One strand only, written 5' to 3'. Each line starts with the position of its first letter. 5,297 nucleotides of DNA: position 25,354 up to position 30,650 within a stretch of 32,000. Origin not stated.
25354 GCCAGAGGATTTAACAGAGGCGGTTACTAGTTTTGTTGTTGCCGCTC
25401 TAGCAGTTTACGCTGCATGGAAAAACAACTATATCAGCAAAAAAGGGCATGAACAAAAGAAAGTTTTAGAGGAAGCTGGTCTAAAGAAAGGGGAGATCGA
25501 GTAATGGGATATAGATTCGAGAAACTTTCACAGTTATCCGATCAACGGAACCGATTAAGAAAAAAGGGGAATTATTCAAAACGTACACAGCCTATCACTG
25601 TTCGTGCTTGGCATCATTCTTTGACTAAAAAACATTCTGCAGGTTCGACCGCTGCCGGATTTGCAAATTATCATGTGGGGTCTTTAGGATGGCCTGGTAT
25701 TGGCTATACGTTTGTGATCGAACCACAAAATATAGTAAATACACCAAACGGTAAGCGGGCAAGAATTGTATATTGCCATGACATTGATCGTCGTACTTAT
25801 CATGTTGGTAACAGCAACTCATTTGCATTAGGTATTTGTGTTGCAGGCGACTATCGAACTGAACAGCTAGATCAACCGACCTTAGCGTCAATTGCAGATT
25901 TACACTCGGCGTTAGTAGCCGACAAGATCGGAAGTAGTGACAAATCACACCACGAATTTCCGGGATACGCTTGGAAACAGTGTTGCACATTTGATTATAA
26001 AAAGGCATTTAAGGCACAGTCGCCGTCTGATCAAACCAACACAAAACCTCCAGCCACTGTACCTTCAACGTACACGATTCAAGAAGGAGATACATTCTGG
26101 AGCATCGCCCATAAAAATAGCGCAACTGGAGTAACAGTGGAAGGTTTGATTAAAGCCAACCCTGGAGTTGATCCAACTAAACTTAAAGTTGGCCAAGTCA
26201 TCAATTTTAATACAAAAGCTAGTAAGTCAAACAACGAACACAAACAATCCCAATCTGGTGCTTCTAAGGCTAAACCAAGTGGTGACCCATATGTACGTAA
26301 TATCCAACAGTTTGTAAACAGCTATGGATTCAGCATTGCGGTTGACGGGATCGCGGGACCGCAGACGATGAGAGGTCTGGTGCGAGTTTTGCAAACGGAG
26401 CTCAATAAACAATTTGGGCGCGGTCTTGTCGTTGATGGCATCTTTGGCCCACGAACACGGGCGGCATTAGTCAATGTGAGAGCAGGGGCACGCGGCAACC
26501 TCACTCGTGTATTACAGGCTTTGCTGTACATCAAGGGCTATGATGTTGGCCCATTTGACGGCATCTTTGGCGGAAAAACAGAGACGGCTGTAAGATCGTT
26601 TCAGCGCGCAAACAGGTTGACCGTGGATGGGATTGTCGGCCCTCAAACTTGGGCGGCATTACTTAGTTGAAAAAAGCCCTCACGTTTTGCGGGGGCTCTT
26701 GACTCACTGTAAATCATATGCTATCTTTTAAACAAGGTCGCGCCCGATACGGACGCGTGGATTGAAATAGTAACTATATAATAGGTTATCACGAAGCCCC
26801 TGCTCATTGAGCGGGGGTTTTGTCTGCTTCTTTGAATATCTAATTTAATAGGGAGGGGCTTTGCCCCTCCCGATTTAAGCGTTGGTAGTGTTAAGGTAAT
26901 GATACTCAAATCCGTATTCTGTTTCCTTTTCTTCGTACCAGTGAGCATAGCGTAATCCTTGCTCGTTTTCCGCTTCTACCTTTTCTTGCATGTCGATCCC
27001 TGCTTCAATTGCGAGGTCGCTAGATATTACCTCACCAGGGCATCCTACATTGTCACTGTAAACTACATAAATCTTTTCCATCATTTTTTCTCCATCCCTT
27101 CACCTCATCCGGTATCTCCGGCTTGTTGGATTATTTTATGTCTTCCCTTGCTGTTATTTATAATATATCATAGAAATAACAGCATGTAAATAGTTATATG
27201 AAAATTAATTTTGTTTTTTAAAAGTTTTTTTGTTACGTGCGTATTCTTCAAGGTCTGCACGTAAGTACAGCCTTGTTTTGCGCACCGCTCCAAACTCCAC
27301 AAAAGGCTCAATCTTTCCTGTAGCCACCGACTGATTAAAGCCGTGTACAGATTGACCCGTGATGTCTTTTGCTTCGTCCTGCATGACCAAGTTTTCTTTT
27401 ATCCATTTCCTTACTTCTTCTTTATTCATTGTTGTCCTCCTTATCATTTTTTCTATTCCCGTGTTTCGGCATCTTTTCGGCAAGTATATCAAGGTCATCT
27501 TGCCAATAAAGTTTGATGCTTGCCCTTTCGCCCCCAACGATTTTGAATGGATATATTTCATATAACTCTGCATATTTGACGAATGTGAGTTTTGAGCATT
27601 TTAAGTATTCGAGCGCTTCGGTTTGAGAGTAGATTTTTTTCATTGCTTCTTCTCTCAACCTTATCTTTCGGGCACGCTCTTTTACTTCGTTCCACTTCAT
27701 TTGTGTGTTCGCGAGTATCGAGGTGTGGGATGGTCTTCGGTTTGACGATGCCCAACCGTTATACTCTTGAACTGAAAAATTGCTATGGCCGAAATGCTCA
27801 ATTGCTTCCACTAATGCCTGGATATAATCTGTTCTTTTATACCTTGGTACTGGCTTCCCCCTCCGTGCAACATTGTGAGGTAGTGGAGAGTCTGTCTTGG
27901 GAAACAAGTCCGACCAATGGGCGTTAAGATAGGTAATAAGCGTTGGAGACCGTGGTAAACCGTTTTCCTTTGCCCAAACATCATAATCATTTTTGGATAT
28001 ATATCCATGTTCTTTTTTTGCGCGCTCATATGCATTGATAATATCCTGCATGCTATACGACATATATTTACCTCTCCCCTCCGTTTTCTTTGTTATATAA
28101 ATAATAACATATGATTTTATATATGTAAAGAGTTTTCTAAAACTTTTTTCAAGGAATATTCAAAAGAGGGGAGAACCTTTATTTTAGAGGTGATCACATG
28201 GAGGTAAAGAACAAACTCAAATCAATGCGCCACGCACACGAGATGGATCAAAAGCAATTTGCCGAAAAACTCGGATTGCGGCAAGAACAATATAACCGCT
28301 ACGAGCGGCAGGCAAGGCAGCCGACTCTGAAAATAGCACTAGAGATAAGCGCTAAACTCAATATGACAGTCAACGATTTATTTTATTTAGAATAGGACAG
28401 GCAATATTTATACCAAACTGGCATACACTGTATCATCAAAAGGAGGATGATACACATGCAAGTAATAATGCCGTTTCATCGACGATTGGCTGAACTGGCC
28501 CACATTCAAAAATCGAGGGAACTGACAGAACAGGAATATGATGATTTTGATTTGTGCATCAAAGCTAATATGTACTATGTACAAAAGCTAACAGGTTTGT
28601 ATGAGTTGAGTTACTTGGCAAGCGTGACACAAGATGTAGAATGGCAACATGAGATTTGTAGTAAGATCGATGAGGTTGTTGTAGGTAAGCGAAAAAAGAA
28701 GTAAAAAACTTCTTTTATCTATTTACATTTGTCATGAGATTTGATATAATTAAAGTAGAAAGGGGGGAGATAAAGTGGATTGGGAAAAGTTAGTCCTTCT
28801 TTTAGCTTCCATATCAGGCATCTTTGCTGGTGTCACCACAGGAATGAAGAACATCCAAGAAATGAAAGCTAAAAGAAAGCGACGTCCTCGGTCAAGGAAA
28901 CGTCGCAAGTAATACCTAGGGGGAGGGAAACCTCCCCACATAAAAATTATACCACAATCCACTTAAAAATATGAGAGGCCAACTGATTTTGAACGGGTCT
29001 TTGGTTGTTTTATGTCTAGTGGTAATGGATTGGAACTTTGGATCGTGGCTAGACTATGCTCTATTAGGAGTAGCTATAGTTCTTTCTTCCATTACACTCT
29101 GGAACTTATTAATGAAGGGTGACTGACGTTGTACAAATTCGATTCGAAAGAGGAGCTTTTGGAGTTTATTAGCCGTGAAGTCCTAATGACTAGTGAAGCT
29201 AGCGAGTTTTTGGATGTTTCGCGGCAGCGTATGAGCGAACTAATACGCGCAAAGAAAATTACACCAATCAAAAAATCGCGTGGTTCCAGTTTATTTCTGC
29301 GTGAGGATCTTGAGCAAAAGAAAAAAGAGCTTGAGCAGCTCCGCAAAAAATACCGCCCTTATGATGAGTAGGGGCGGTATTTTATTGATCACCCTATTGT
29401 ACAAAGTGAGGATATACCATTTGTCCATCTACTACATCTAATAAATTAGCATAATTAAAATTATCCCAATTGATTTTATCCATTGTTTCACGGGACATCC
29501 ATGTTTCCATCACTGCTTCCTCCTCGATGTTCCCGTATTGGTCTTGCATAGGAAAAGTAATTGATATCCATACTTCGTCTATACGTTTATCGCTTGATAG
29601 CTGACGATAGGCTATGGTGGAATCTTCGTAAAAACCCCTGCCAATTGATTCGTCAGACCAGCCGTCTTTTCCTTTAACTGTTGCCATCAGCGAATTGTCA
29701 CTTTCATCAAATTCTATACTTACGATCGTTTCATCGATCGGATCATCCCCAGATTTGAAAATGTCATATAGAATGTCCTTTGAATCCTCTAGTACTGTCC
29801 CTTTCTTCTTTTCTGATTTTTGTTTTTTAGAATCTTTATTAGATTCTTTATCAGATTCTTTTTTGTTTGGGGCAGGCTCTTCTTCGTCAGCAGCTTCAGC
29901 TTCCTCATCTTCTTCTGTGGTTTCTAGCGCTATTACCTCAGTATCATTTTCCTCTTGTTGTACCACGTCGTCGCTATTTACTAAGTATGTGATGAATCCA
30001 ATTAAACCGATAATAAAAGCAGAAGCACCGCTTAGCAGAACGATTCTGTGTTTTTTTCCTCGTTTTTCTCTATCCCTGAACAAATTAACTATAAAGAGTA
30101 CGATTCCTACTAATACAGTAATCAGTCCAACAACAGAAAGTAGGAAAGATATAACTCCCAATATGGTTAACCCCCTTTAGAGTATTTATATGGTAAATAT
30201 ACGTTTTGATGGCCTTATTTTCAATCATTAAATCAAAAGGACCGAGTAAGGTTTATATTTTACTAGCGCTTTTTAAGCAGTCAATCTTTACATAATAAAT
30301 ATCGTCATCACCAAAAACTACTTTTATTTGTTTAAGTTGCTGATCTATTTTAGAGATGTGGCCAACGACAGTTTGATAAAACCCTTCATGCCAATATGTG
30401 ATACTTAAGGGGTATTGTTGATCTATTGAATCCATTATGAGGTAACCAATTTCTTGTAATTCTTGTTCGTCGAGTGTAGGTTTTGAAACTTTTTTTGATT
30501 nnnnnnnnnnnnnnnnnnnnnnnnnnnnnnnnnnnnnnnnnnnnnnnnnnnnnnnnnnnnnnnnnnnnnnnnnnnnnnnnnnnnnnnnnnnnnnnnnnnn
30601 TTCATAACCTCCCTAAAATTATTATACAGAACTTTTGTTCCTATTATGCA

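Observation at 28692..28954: Type I toxin-antitoxin-like locus: 45-aa membrane peptide with a poly-K/R tail faced by an antisense promoter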

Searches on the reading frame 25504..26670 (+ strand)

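Call 6: search_protein_families(library=pfam, proteins=[window:25504-26670:+], max_evalue=0.01)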
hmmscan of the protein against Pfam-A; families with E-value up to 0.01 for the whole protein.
window:25504-26670:+ (388 aa): 5 families
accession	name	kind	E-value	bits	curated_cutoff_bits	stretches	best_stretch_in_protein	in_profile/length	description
PF01471.23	PG_binding_1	-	1.5e-29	102.4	23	1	331-386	2-57/57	Putative peptidoglycan binding domain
PF09374.15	PG_binding_3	-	1.8e-15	57.3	24.6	1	293-326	3-34/76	Predicted Peptidoglycan domain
PF01476.26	LysM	-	2.5e-11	43.8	20.9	1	190-234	1-41/43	LysM domain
PF23457.1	LysM2_NFP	-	4.4e-07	30.3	36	1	189-235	7-53/56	NFP LysM2 domain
PF01510.30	Amidase_2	-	2.4e-06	28.4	26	1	31-141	5-108/131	N-acetylmuramoyl-L-alanine amidase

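Call 7: search_protein_families(library=phrogs, proteins=[window:25504-26670:+], max_evalue=0.01)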
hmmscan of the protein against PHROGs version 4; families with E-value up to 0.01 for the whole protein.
window:25504-26670:+ (388 aa): 31 families (the best 25 are shown)
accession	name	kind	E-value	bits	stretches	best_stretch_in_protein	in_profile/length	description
phrog_1493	-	lysis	1.3e-42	147.4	2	16-326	16-309/394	endolysin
phrog_2649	-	lysis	2.1e-27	97.6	2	325-387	175-236/261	endolysin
phrog_1224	-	head and packaging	4.5e-18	66.7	2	326-386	5-64/438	endolysin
phrog_380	-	lysis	1.6e-12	48.1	1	172-382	167-302/309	endolysin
phrog_1512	-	lysis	1.7e-11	45.7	1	331-386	183-242/314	endolysin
phrog_17214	-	lysis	1.7e-11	45.4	1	322-387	242-313/322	endolysin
phrog_16428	-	lysis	9.3e-11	42.1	1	351-386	483-518/520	endolysin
phrog_6707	-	lysis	5.2e-08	33.1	1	334-386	188-242/311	endolysin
phrog_14712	-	moron, auxiliary metabolic gene and host takeover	7.9e-08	32.8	1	360-386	192-218/322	chitinase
phrog_822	-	lysis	1.7e-07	32.2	1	28-189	21-165/215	amidase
phrog_880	-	lysis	1.1e-06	29.3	1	347-386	395-431/435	endolysin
phrog_7348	-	lysis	1.4e-06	26.4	1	178-247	2095-2163/2564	endolysin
phrog_14642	-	lysis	3.6e-06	27.6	1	186-252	25-88/215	endolysin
phrog_18032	-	lysis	3.5e-05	24.7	1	298-386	170-245/248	endolysin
phrog_17001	-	lysis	3.5e-05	24.5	0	334-374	4-44/265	endolysin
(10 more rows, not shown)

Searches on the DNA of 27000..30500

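Call 28: search_rna_families(source=window, start=27000, end=30500, threshold=evalue, max_evalue=10)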
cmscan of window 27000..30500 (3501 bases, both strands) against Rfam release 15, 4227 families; matches with E-value up to 10: 6.
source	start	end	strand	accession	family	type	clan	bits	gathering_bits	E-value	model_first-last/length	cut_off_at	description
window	28790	28882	-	RF03794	MIR5298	Gene; miRNA;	-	22.4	70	3.1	1-80/80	no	MIR5298 microRNA precursor family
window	28843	28958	-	RF01479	rli48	Gene; sRNA;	-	21.5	100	1.4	1-149/149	no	Listeria sRNA rli48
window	30146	30245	+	RF02060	STnc410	Gene; sRNA;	-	19.7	50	0.38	1-158/158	no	Enterobacterial sRNA STnc410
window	29314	29362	-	RF00489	ctRNA_p42d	Gene; antisense;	-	16.3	50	8.4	1-46/46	no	ctRNA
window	29651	29714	-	RF01139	sR2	Gene; snRNA; snoRNA; CD-box;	-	16.2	42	2.3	1-57/57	no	Small nucleolar RNA sR2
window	28067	28129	+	RF02350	psRNA6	Gene; sRNA;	-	10.8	60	8.2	1-333/333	no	Nitrosomonas sRNA psRNA6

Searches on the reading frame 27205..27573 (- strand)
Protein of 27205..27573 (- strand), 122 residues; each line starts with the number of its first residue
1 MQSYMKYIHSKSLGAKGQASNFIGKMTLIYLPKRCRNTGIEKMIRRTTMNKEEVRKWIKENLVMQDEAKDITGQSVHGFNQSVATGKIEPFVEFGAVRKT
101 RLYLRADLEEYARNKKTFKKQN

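Call 64: search_protein_families(library=phrogs, proteins=[window:27205-27573:-], max_evalue=0.00001)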
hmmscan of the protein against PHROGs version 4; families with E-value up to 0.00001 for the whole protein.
window:27205-27573:- (122 aa): 1 family
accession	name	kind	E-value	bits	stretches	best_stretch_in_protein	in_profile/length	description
phrog_4691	-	integration and excision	5.2e-08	33.8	1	48-117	4-70/78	excisionase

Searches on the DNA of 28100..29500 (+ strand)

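Call 5: search_dna_similar(query=window:28100-29500:+, collection=phages, mode=near)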
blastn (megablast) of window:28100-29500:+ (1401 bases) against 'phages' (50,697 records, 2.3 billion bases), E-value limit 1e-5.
No match.

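Call 9: search_dna_similar(query=window:28100-29500:+, collection=phages, mode=distant)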
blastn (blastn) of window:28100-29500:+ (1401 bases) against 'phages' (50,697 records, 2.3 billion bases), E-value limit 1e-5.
No match.

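Call 66: search_rna_families(sources=[L008, L006], threshold=evalue, max_evalue=1)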
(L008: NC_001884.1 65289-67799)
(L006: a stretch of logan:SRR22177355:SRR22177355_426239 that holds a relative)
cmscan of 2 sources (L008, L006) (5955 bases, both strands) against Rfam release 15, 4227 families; matches with E-value up to 1: 7.
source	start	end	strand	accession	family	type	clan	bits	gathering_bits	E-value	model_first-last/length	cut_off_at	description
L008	1312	1415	-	RF02892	SR6_antitoxin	Gene; antisense;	-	128.1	55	1.4e-24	1-104/104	no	Bacillus SR6 antitoxin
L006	2584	2680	-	RF00195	RsmY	Gene; sRNA;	CL00106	32.2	57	4.7e-05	1-121/121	no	RsmY RNA family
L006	2563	2645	-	RF02621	BSnc120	Gene; sRNA;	-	26.8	114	0.0062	1-88/88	no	Brucella sRNA 120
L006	2543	2638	-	RF01770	rimP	Cis-reg; leader;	-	25.1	47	0.8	1-102/102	no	Gammaprotebacteria rimP leader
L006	2511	2607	+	RF00195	RsmY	Gene; sRNA;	CL00106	23.6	57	0.011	1-121/121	no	RsmY RNA family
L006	2534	2607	+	RF00198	SL1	Gene;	CL00020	23.4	75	0.76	1-103/103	no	SL1 RNA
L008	908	1000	-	RF01886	HSR-omega_2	Gene; lncRNA;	-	21.8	55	0.46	1-87/87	no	Heat shock gene hsromega conserved region 2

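Call 99: search_dna_similar(query=window:28100-29400:+, collection=plasmids, mode=distant, max_evalue=0.001)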
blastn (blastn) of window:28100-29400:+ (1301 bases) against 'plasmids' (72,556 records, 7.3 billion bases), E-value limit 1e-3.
Records with a match: 1; places in all: 1; records where one place covers at least 80% of the query: 0.
Best place of each record, by identity: 60-80% 1.
By first word of the organism name: Bacillus 1.
By predicted mobility (MOB-suite, as given by PLSDB): non-mobilizable 1.
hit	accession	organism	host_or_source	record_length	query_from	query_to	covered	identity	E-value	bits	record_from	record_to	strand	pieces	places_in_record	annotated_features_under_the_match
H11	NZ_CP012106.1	Bacillus thuringiensis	whole organism,soil sample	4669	617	689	6%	78.4%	2e-5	59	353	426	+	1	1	hypothetical protein (x2)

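Call 100: get_annotated_region(hit=H11, flank=1200)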
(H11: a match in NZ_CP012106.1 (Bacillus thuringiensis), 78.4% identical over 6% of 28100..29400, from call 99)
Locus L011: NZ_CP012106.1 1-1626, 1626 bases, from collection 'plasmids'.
description: Bacillus thuringiensis strain HS18-1 plasmid pHS18-7, complete sequence
organism: Bacillus thuringiensis (NCBI taxid 1428)
taxonomy: Bacteria; Bacillota; Bacilli; Bacillales; Bacillaceae; Bacillus; Bacillus thuringiensis
host: -; source: whole organism,soil sample; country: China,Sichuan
typing (MOB-suite, as given by PLSDB): non-mobilizable
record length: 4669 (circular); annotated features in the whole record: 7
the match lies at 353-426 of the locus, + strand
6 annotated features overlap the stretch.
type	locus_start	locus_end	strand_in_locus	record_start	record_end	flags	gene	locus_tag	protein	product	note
CDS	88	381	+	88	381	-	-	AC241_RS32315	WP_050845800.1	hypothetical protein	-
CDS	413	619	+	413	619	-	-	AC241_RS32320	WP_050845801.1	hypothetical protein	-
CDS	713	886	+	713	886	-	-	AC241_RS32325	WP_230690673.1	hypothetical protein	-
CDS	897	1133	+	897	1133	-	-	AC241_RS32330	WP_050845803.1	DNA-binding protein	-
CDS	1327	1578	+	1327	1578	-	-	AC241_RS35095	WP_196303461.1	hypothetical protein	-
CDS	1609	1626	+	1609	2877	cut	mobV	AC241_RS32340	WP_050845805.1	MobV family relaxase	GO:0006310 - DNA recombination [Evidence IEA]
